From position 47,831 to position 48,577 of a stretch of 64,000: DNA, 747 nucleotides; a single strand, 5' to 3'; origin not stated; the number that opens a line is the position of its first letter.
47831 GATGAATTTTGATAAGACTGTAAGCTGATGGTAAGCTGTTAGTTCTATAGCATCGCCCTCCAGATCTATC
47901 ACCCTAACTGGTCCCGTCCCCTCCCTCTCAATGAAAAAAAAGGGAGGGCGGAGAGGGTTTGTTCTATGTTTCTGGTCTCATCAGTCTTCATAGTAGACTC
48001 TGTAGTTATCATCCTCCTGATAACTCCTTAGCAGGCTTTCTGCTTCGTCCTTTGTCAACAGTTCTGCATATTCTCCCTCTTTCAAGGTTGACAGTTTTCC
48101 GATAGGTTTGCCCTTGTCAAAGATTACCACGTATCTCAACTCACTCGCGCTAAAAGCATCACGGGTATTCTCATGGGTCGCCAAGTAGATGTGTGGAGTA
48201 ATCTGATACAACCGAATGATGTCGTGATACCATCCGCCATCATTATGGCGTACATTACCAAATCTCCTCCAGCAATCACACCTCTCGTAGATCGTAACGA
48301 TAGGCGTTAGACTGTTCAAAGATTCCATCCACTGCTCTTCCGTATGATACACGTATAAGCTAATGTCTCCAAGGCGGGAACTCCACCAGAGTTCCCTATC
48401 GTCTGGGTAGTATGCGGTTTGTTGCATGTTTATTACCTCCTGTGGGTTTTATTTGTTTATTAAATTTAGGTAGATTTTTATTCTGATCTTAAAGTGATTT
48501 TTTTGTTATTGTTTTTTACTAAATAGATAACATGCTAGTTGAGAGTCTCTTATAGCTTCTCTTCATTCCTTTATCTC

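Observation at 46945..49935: Compositionally foreign ~3 kb island: XRE/ImmA-like regulator plus three small acidic proteins, all with strong Shine-Dalgarno sites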

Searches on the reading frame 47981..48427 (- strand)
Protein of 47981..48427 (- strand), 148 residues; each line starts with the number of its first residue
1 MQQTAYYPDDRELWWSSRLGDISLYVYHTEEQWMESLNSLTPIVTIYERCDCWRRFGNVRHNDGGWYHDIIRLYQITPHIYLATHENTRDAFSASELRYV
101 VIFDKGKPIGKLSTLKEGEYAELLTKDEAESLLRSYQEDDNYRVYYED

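Call 8: search_protein_families(library=pfam, proteins=[window:47981-48427:-], max_evalue=0.1)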
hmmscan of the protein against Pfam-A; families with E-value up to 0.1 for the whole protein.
window:47981-48427:- (148 aa): 0 families

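Call 9: search_protein_families(library=phrogs, proteins=[window:47981-48427:-], max_evalue=0.1)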
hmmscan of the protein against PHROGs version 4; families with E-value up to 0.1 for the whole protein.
window:47981-48427:- (148 aa): 0 families

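Call 14: find_homologous_proteins(query=window:47981-48427:-)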
Query window:47981-48427:- (148 aa): 15 proteins with E <= 0.001 among 26 candidates.
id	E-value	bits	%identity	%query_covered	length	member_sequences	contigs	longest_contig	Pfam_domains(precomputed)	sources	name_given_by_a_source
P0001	5.1e-94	330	97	100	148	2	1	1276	-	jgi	-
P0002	1.0e-83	297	91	99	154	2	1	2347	-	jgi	jgi:hypothetical protein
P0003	1.8e-71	257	78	99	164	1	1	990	-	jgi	jgi:hypothetical protein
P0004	2.9e-60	221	66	99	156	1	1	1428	-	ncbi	-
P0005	1.8e-56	208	61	99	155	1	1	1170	-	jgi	jgi:hypothetical protein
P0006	7.3e-55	203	64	97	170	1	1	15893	-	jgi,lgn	-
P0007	1.2e-54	202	63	96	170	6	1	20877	-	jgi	jgi:hypothetical protein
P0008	5.7e-54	200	63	97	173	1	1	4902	-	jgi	jgi:hypothetical protein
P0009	4.0e-53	197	56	100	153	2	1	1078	-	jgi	-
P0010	1.4e-52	196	58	99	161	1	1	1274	-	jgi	jgi:hypothetical protein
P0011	1.1e-50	190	59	99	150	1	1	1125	-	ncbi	-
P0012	1.3e-50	189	60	97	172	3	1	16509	-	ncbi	-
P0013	5.3e-48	181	56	96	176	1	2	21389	-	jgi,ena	-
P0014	1.5e-45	173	55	95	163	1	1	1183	-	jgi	jgi:hypothetical protein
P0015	1.5e-43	166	56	90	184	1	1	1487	-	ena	-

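Call 15: find_encoding_contigs(protein=P0007, flank=10000, max_places=3)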
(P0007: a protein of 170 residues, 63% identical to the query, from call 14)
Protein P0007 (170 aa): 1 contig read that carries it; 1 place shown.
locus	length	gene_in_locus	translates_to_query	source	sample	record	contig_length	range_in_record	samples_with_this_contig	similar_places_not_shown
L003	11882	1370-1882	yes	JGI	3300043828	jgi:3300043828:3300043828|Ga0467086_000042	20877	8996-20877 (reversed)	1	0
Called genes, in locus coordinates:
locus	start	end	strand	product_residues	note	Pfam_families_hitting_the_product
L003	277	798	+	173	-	-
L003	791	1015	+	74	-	-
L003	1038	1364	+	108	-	-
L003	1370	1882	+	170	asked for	-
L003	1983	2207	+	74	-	-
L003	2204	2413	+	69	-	-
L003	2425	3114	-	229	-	PF01507:PAPS_reduct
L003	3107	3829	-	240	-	PF27782:Csf3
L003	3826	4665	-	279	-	-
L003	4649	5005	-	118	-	-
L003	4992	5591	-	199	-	PF27781:Csf1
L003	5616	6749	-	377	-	-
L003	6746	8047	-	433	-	-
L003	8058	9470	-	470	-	PF17289:Terminase_6C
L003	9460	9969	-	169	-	-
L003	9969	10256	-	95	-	-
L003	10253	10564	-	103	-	-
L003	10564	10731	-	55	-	-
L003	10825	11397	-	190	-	-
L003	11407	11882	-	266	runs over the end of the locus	-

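Call 16: find_encoding_contigs(protein=P0012, flank=10000, max_places=3)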
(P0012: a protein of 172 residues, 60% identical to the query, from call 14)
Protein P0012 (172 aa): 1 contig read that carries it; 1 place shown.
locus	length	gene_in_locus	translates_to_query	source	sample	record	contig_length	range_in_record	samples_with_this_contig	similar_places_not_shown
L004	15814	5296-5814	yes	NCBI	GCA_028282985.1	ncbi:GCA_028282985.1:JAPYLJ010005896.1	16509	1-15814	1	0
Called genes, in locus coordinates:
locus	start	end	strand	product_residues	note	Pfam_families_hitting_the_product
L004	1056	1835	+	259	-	-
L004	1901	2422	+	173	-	-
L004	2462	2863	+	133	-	-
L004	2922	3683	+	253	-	-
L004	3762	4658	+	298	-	-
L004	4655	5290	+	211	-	-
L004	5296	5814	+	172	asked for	-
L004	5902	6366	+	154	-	-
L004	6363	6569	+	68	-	-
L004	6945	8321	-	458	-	-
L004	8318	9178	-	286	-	PF02086:MethyltransfD12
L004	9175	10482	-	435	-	-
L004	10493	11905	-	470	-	PF17289:Terminase_6C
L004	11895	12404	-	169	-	-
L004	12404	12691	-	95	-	-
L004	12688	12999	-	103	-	-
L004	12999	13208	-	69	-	-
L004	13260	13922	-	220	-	-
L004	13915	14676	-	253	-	-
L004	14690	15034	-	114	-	-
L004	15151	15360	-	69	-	-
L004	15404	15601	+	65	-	-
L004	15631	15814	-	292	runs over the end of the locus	?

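Call 17: find_encoding_contigs(protein=P0013, flank=10000, max_places=3)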
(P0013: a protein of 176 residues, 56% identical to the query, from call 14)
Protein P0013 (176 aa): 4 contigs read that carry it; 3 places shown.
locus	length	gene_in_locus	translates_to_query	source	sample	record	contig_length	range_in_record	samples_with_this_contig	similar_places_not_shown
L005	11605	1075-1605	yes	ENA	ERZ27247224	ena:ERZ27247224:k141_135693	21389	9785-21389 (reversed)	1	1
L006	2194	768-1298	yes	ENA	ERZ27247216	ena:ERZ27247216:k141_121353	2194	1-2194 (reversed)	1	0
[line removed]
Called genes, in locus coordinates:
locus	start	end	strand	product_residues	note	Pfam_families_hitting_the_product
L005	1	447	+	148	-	?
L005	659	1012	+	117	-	PF01381:HTH_3, PF13384:HTH_23 (weak)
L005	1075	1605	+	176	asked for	-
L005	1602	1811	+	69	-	-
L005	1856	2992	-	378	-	-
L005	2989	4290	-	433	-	-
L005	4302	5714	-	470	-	PF17289:Terminase_6C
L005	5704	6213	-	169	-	-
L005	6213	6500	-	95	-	-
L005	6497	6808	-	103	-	-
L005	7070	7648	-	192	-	-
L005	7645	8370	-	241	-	-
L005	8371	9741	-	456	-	-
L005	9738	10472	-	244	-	-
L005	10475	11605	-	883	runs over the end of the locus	-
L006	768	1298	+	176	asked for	-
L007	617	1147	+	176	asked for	-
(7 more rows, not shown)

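Call 40: search_solved_structures(query=A1, max_evalue=10)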
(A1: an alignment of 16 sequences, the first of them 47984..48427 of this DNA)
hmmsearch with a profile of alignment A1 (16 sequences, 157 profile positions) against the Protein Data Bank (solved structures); distinct sequences matched with E-value up to 10: 6.
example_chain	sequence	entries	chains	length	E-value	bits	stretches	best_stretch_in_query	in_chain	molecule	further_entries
6sga_Fb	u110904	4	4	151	0.44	13.5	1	8-61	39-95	mt-SAF31 | Complex 1 protein (LYR family)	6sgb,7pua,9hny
4czd_B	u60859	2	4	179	0.57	13.1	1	62-89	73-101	PUTATIVE TRANSCRIPTIONAL REGULATOR, ASNC FAMILY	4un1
4jdw_A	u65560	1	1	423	1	12.3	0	12-79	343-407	L-ARGININE:GLYCINE AMIDINOTRANSFERASE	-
2jdx_A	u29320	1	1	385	1.1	12.2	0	12-78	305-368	PROTEIN (L-ARGININE:GLYCINE AMIDINOTRANSFERASE)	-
1jdx_A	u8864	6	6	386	1.1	12.2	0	12-78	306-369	PROTEIN (L-ARGININE:GLYCINE AMIDINOTRANSFERASE)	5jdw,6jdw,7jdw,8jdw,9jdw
1jdw_A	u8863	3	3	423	1.4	11.9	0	12-78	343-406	L-ARGININE:GLYCINE AMIDINOTRANSFERASE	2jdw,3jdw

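Call 48: predict_structure(alignment_id=A1)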
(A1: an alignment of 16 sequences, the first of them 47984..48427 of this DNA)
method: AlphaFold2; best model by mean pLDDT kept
length: 148 residues; sequences in the alignment: 16
mean_pLDDT: 81.3   pTM: 0.75
mean pLDDT of the five models: 81.3, 81.3, 79.2, 49.7, 46.5
residues with pLDDT >= 90: 69; 70-90: 45; 50-70: 25; < 50: 9
segments of 3 or more residues with pLDDT < 50: 1-6, 62-64
pLDDT, mean of each block of 10 residues (from residue 1): 46 83 89 88 89 68 61 95 83 68 93 82 96 94 86
secondary structure, 60 per line:
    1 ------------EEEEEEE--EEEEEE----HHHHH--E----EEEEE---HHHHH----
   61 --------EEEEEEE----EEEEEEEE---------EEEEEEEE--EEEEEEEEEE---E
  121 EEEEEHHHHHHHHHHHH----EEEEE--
elements in order: E13-19 E22-27 H32-36 E44-48 H52-56 E69-75 E80-87 E97-104 E107-116 E120-125 H126-137 E142-146

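Call 54: fold_search(model_id=the predicted structure, library=pdb)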
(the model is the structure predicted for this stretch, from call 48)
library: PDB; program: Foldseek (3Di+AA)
matches with E <= 10: 415; with E <= 0.001: 0
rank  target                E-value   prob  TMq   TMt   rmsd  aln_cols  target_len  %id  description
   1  8beq_B                4.5e-02  0.15  0.20  0.08  15.3       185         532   11  Structure of fructofuranosidase from Rhodotorula dairenensis (released 2022-12-28)
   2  3u7v                  1.3e-01  0.10  0.18  0.07  17.1       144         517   14  The structure of a putative Beta-galactosidase from Caulobacter crescentus CB15. (released 2011-12-21)
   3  7kmn                  2.7e-01  0.06  0.17  0.07  17.1       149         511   12  Crystal structure of XAC1772, a GH35 xyloglucan-active beta-galactosidase from Xanthomonas citri (released 2021-05-26)
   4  8fa4_B                2.9e-01  0.28  0.22  0.08  13.0       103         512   13  Crystal structure of Xanthomonas campestris GanA beta-galactosidase (released 2023-11-29)
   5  8fa4_A                4.3e-01  0.09  0.21  0.08  14.6       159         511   11  Crystal structure of Xanthomonas campestris GanA beta-galactosidase (released 2023-11-29)
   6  6tbi_C                4.3e-01  0.09  0.22  0.08  16.1       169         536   11  Structure of a beta galactosidase with inhibitor (released 2020-08-19)
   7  3s6p_A                4.8e-01  0.03  0.14  0.05  19.4       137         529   11  Crystal Structure of Helicoverpa Armigera Stunt Virus (released 2012-05-30)
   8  2yyo                  5.1e-01  0.08  0.19  0.19  13.1       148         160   10  Crystal structure of human SPRY domain (released 2008-05-06)
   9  6o38_N                6.1e-01  0.02  0.13  0.15  15.2       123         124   10  Structure of a chaperone-substrate complex (released 2019-07-24)
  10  6tbk_F                6.4e-01  0.08  0.21  0.07  12.1       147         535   12  Structure of a beta galactosidase with inhibitor (released 2020-08-19)
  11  6tbf_A                6.4e-01  0.08  0.21  0.07  12.1       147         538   12  Structure of a beta galactosidase with inhibitor (released 2020-08-19)
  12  6tbh_A                6.8e-01  0.08  0.21  0.07  12.1       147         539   12  Structure of a beta galactosidase with inhibitor (released 2020-08-19)
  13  5jaw_A                6.8e-01  0.07  0.19  0.07  12.5       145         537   10  Structure of a beta galactosidase with inhibitor (released 2017-05-10)
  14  6tbi_E                6.8e-01  0.06  0.18  0.07  12.1       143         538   12  Structure of a beta galactosidase with inhibitor (released 2020-08-19)
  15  9kvd_D                6.8e-01  0.03  0.14  0.16  14.9       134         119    8  Cryo-EM structure of SARS-CoV-2 prototype spike protein in complex with triple-nAb 3G5, 4H5 and 4C11 (released 2025-08-20)
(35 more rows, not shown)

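Call 58: search_protein_families(library=padloc, proteins=[window:47981-48427:-], max_evalue=1)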
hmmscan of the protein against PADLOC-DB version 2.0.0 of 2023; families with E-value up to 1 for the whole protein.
window:47981-48427:- (148 aa): 0 families

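Call 59: search_protein_families(library=ncbifam, proteins=[window:47981-48427:-], max_evalue=1)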
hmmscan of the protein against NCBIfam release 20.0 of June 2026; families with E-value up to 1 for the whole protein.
window:47981-48427:- (148 aa): 0 families

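Call 67: search_protein_families(library=pfam, proteins=[L004:5902-6366:+, L003:277-798:+, L005:650-1012:+], max_evalue=0.1)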
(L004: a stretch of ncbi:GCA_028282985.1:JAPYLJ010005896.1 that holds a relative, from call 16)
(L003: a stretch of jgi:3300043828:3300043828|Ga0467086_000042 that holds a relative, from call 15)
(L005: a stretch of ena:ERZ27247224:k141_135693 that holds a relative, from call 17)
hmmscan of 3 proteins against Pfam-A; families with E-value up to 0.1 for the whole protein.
L004:5902-6366:+ (154 aa): 0 families

L003:277-798:+ (173 aa): 0 families

L005:650-1012:+ (120 aa): 33 families (the best 25 are shown)
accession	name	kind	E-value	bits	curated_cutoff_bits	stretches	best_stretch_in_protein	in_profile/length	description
PF01381.28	HTH_3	-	3.9e-08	33.7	23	1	25-52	6-31/55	Helix-turn-helix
PF13384.12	HTH_23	-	4.5e-07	29.9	24.6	1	22-50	9-37/50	Homeodomain-like domain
PF13560.12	HTH_31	-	9.3e-06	26.3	27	1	27-51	10-35/64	Helix-turn-helix domain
PF08281.18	Sigma70_r4_2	-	5.8e-05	23.1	25.7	1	21-49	16-45/54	Sigma-70, region 4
PF04545.22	Sigma70_r4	-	9.4e-05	22.3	24.1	1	21-51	10-41/50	Sigma-70, region 4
PF13744.12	HTH_37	-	0.00015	21.9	27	1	25-60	26-61/80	Helix-turn-helix domain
PF01527.26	HTH_Tnp_1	-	0.0012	19.5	24.1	1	23-54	15-47/75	Transposase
PF13518.12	HTH_28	-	0.0013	19.2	25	1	22-52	4-34/52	Helix-turn-helix domain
PF20432.4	Xre-like-HTH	-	0.0015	19.2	25.8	1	26-55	18-46/63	Antitoxin Xre-like helix-turn-helix domain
PF12802.13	MarR_2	-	0.0019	18.7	27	1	25-49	13-39/61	MarR family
PF13936.12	HTH_38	-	0.0019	18.3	27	1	24-49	14-39/44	Helix-turn-helix domain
PF05269.17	Phage_CII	-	0.0033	18.1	21.3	1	31-53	24-46/91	Bacteriophage CII protein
PF12844.13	HTH_19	-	0.0033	17.7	30.2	1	29-64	11-44/64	Helix-turn-helix domain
PF13022.12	HTH_Tnp_1_2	-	0.0041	17.7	27.9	1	31-72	27-67/122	Helix-turn-helix of insertion element transposase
PF06056.18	Terminase_5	-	0.0043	17.4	20.3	1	21-51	4-34/58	Putative ATPase subunit of terminase (gpP-like)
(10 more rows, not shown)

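Call 99: search_protein_families(library=pfam, proteins=[L005:1-447:+], max_evalue=0.01)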
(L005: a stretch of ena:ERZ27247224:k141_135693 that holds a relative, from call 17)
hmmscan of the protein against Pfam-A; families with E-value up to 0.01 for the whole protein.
L005:1-447:+ (148 aa): 4 families
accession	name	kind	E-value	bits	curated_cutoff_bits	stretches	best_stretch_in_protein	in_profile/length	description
PF06739.17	SBBP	-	2.1e-08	34.4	20.5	1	53-87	4-38/38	Beta-propeller repeat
PF16819.11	DUF5074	-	0.0021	17.6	27.2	0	113-146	277-310/353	Domain of unknown function (DUF5074)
PF17164.10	DUF5122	-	0.0041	17.8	27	0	92-114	10-31/36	Domain of unknown function (DUF5122) beta-propeller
PF21839.2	DUF6898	-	0.0074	16.3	27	0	59-79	11-32/56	Domain of unknown function (DUF6898)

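Call 122: search_protein_families(library=phrogs, proteins=[L005:10475-11605:-], max_evalue=0.001)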
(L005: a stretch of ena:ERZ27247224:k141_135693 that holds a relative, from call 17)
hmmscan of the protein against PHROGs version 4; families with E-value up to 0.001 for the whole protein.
L005:10475-11605:- (376 aa): 0 families
